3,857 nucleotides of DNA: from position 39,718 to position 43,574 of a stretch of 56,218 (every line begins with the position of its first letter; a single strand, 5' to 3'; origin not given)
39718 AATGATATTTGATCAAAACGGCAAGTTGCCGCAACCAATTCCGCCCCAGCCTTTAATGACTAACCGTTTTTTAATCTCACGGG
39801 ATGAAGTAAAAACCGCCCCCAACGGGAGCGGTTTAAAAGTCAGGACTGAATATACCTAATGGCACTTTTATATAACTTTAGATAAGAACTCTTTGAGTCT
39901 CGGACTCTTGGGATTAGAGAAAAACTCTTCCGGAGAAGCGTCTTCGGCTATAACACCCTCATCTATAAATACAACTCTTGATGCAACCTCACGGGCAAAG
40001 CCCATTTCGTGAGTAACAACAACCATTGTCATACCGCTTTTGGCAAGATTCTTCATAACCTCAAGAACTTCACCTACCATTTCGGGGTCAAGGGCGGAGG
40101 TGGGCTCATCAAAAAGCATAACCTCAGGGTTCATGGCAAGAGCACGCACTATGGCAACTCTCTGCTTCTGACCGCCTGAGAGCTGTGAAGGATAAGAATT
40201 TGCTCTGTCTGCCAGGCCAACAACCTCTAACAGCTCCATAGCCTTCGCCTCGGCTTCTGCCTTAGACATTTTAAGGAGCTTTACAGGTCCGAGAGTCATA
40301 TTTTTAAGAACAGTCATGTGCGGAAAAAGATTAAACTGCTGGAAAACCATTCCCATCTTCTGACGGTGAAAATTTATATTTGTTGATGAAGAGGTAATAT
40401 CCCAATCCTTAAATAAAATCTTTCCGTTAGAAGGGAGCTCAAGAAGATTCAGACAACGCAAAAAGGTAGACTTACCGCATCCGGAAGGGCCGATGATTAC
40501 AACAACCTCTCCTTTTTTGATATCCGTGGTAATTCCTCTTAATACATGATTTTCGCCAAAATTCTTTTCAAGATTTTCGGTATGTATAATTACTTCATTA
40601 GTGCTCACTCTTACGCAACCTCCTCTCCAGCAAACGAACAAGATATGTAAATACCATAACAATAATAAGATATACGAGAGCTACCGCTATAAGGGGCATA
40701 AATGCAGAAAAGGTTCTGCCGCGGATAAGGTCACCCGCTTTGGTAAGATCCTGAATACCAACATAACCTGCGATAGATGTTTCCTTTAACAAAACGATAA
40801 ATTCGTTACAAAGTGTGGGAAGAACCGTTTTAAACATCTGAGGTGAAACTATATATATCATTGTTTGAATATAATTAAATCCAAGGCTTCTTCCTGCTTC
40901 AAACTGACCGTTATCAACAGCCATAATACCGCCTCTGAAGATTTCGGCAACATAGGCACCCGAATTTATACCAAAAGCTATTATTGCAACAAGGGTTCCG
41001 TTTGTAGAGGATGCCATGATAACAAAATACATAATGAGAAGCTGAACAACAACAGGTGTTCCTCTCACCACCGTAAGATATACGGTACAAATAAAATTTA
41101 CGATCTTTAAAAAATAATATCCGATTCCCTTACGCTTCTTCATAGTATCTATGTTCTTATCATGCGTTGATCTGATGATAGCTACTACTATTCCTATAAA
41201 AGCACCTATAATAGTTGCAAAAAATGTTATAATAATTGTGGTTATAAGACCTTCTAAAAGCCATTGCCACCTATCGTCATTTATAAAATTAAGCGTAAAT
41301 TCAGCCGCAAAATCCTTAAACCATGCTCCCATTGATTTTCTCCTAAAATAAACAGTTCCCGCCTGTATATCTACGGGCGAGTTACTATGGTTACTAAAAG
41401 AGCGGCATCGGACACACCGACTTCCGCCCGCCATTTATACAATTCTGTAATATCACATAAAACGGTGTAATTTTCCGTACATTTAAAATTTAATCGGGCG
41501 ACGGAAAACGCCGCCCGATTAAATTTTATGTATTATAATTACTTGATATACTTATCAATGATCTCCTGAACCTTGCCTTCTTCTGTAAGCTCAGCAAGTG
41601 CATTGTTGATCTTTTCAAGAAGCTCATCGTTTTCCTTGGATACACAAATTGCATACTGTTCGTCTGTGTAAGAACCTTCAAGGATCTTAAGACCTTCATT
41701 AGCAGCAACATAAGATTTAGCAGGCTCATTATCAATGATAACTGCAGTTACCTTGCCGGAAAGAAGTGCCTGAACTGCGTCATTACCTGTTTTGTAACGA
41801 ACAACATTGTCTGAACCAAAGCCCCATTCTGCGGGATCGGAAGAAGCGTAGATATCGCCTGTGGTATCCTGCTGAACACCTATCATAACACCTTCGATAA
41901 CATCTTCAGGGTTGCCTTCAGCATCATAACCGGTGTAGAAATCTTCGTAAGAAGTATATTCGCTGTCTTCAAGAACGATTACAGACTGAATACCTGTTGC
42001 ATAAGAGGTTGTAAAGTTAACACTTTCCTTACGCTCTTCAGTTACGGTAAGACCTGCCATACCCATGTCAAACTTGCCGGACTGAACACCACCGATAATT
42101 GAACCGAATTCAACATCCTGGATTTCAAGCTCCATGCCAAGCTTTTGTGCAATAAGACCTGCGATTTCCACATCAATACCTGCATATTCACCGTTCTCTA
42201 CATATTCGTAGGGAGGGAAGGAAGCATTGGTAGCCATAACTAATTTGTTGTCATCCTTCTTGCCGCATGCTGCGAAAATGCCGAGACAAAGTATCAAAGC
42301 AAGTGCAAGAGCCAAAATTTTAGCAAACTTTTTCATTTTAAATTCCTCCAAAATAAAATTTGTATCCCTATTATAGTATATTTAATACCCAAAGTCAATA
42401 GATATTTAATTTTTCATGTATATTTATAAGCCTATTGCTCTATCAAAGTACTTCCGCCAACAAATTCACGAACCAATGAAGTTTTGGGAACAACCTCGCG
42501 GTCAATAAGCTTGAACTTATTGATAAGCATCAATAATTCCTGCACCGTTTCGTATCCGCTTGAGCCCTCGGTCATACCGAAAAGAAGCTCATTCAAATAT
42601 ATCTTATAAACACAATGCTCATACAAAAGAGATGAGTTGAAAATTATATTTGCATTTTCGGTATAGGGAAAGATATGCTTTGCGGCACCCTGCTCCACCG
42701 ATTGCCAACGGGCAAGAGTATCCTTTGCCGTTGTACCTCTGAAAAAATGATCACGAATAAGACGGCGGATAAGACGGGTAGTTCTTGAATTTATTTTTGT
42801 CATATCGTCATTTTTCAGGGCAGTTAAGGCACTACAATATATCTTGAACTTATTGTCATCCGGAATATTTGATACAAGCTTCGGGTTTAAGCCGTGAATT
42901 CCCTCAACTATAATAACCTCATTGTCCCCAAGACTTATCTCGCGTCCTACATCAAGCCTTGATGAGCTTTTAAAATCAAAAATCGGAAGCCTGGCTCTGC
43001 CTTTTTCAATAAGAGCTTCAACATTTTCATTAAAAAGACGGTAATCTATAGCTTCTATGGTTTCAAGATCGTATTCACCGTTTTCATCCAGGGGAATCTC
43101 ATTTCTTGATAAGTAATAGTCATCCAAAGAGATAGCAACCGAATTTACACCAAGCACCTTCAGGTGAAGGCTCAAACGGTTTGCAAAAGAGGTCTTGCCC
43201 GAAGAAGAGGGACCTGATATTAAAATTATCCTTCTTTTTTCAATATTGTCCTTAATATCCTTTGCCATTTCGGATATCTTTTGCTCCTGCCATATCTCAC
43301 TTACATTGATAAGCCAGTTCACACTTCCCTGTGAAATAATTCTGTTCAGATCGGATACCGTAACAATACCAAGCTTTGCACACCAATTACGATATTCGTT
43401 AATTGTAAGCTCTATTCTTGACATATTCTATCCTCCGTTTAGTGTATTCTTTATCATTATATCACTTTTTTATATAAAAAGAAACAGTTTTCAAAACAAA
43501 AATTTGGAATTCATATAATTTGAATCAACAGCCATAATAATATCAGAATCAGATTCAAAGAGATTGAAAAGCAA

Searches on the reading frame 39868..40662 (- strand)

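Call 22: search_protein_families(library=pfam, proteins=[window:39868-40662:-], max_evalue=0.00001)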
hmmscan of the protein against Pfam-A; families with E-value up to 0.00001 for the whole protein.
window:39868-40662:- (264 aa): 3 families
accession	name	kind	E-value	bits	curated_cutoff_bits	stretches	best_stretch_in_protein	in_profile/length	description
PF00005.33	ABC_tran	-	1.2e-37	130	25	1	41-189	1-137/137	ABC transporter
PF13304.12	AAA_21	-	1.8e-13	51.6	27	1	157-220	234-300/304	AAA domain, putative AbiEii toxin, Type IV TA system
PF02463.25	SMC_N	-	3e-09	37.1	40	1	52-226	25-205/220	RecF/RecN/SMC N terminal domain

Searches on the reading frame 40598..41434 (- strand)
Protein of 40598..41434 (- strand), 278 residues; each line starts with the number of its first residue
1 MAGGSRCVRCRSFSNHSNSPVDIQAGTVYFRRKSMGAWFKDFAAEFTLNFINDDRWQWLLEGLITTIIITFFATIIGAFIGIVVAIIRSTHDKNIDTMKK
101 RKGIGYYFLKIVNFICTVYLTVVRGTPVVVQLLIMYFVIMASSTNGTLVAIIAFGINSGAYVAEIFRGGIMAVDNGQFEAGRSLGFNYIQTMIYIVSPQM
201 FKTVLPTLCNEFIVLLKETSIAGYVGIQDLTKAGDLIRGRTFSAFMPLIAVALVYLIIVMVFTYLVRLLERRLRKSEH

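Call 23: search_protein_families(library=pfam, proteins=[window:40598-41434:-], max_evalue=0.00001)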
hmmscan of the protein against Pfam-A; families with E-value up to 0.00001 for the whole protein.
window:40598-41434:- (278 aa): 1 family
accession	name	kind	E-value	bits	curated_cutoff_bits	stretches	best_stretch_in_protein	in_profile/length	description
PF00528.27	BPD_transp_1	-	9.6e-24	84.5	26.4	1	106-275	10-184/184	Binding-protein-dependent transport system inner membrane component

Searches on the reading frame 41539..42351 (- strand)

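Call 23: search_protein_families(library=pfam, proteins=[window:41539-42351:-], max_evalue=0.00001)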
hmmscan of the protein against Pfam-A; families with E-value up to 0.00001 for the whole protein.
window:41539-42351:- (270 aa): 3 families
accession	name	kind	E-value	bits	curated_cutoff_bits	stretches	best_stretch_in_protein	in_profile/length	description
PF00497.25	SBP_bac_3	-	1e-38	132.5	26.4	1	37-269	1-130/132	Bacterial extracellular solute-binding proteins, family 3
PF10613.14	Lig_chan-Glu_bd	-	3.9e-06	27.4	30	0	55-124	27-109/115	Ligated ion channel L-glutamate- and glycine-binding site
PF12974.12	Phosphonate-bd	-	7.4e-06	25.9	27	0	67-267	23-228/242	ABC transporter, phosphonate, periplasmic substrate-binding protein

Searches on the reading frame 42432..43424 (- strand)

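Call 23: search_protein_families(library=pfam, proteins=[window:42432-43424:-], max_evalue=0.00001)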
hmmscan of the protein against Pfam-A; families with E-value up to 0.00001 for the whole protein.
window:42432-43424:- (330 aa): 1 family
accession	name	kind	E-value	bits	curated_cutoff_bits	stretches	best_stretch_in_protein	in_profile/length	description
PF00485.24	PRK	-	1.8e-17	64.2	22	1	66-264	1-189/196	Phosphoribulokinase / Uridine kinase family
